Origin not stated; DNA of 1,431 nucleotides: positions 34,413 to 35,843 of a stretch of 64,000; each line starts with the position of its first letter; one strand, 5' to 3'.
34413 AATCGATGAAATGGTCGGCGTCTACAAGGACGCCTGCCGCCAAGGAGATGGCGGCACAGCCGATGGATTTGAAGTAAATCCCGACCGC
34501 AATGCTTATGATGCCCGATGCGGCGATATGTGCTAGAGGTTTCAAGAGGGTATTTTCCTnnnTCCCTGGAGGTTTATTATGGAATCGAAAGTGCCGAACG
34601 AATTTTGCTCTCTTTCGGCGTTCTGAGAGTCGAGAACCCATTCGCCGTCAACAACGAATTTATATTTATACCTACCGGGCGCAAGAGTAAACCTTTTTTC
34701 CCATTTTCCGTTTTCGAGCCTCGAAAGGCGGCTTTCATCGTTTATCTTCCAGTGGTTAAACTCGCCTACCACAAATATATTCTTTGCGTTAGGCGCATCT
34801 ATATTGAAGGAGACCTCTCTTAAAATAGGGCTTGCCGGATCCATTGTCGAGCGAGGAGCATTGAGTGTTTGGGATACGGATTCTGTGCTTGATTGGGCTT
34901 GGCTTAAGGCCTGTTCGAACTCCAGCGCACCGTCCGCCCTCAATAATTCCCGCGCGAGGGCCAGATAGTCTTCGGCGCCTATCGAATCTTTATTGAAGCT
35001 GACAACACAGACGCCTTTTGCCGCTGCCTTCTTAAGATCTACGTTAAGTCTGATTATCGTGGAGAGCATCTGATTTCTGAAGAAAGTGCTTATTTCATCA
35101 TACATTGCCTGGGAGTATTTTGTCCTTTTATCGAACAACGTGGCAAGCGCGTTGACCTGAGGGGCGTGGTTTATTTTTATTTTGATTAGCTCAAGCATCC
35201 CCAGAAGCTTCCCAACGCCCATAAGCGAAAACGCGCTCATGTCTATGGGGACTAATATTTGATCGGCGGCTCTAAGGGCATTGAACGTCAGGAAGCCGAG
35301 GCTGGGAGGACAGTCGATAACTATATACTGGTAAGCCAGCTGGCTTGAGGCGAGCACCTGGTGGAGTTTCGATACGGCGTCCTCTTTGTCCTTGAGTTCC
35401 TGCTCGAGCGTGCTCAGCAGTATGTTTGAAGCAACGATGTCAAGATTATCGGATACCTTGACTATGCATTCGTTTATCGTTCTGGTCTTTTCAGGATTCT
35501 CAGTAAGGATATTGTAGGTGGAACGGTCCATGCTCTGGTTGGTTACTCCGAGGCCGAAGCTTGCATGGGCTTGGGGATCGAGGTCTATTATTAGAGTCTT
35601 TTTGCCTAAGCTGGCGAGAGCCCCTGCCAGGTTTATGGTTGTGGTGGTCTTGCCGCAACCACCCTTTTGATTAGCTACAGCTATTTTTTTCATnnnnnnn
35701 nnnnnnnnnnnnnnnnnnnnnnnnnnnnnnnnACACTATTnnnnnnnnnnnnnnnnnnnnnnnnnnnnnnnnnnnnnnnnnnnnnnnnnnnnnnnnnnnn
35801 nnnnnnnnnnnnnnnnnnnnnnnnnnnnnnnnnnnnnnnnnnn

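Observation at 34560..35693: ParA-type ATPase fused to a CBM48/AMPK-beta glycogen-binding domain: candidate glycogen-granule positioning system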

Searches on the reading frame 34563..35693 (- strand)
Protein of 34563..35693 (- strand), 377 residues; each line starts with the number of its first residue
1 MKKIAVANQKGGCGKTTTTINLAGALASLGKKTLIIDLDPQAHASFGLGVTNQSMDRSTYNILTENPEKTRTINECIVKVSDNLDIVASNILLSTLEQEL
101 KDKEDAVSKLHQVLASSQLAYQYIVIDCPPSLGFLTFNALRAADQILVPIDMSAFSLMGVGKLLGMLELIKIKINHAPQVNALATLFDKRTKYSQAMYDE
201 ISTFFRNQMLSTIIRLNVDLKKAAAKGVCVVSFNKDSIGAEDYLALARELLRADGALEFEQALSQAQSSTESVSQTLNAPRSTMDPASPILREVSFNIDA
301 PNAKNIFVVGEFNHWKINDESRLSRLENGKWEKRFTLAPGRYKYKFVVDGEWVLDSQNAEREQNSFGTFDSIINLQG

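Call 4: search_protein_families(library=pfam, proteins=[window:34563-35693:-], max_evalue=0.1)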
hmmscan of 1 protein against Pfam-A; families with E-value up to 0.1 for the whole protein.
window:34563-35693:- (377 aa): 14 families
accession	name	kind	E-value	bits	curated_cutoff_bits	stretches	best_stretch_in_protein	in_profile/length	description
PF13614.12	AAA_31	-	5.5e-51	173.4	27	1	1-176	1-173/177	AAA domain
PF01656.29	CbiA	-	2.8e-20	73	25.4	1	4-227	1-122/125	CobQ/CobB/MinD/ParA nucleotide binding domain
PF09140.17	MipZ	-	8.8e-13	48.6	20.7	1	4-157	3-136/262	ATPase MipZ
PF16561.11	AMPK1_CBM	-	1.5e-11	44.7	26.8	1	302-374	10-78/85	Glycogen recognition site of AMP-activated protein kinase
PF10609.15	ParA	-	8.8e-11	42.1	27.1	1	2-250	4-245/246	NUBPL iron-transfer P-loop NTPase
PF00142.24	Fer4_NifH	-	1.8e-08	34.7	25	1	3-45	2-43/271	4Fe-4S iron sulfur cluster binding proteins, NifH/frxC family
PF06564.18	CBP_BcsQ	-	2.5e-08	34.2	21.3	1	1-155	1-152/234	Cellulose biosynthesis protein BcsQ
PF02374.21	ArsA_ATPase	-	6.6e-08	32.5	24.3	1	8-206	7-210/305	Anion-transporting ATPase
PF02922.24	CBM_48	-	5.6e-06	27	22.4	1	293-351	12-74/83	Carbohydrate-binding module 48 (Isoamylase N-terminal domain)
PF22058.2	X25_BaPul_like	-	0.00041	20.8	27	1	312-354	15-58/87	Pullulanase X25 domain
PF07015.17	VirC1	-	0.0042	16.9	24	1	1-39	1-39/231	VirC1 protein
PF01268.25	FTHFS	-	0.019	13.7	27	1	5-39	61-95/556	Formate--tetrahydrofolate ligase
PF16575.11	CLP1_P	-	0.028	14.7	26.6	0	13-41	5-33/188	mRNA cleavage and polyadenylation factor CLP1 P-loop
PF16760.10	CBM53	-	0.065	14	27.6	0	294-342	3-53/57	Starch/carbohydrate-binding module (family 53)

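Call 5: search_protein_families(library=ncbifam, proteins=[window:34563-35693:-], max_evalue=0.1)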
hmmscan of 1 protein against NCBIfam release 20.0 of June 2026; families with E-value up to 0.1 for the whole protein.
window:34563-35693:- (377 aa): 40 families (the best 25 are shown)
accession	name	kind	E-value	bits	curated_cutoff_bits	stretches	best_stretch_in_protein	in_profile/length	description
NF041546.1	ParA_partition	equivalog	2.1e-30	105.8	180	2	4-49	2-47/203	ParA family partition ATPase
TIGR03453.1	partition_RepA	equivalog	5.8e-28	97.8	348.45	1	4-171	107-285/387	plasmid partitioning protein RepA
NF041283.1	PrgP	equivalog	5.7e-25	88.2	400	1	4-234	5-242/297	ParA superfamily DNA segregation protein PrgP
TIGR01969.1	minD_arch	subfamily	6.1e-23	81.3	201.75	1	3-257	2-233/251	cell division ATPase MinD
TIGR03371.1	cellulose_yhjQ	equivalog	2.5e-21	76.3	157.85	1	1-248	1-239/246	cellulose biosynthesis protein BcsQ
NF010443.0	PRK13869.1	subfamily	4.2e-19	68.6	446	1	3-166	123-297/405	plasmid-partitioning protein RepA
TIGR01968.1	minD_bact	equivalog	3.1e-15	56.2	212.9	1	4-256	4-242/261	septum site-determining protein MinD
NF010259.0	PRK13705.1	equivalog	2.8e-14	52.9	725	1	4-223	109-341/388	plasmid-partitioning protein SopA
TIGR01007.1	eps_fam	subfamily_domain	1.9e-10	40.7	108.05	1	1-130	17-137/204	polysaccharide biosynthesis tyrosine autokinase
NF008079.0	PRK10818.1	equivalog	2.5e-08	33.6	508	1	4-168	5-161/270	septum site-determining protein MinD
NF047398.1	AAA_KGGVGR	domain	3e-08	34.2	90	1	3-117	4-121/190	KGGVGR-motif variant AAA ATPase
TIGR01287.1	nifH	equivalog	9.4e-08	31.7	394.35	1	2-78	1-74/275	nitrogenase iron protein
NF003811.1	PRK05402.1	equivalog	1.2e-07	30.7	741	1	268-349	9-86/619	1,4-alpha-glucan branching protein GlgB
NF008967.0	PRK12313.1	equivalog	1.6e-07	30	577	1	293-350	39-95/633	1,4-alpha-glucan branching protein GlgB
NF009701.0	PRK13230.1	subfamily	2.1e-07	30.2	350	1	1-52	1-51/291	nitrogenase reductase-like protein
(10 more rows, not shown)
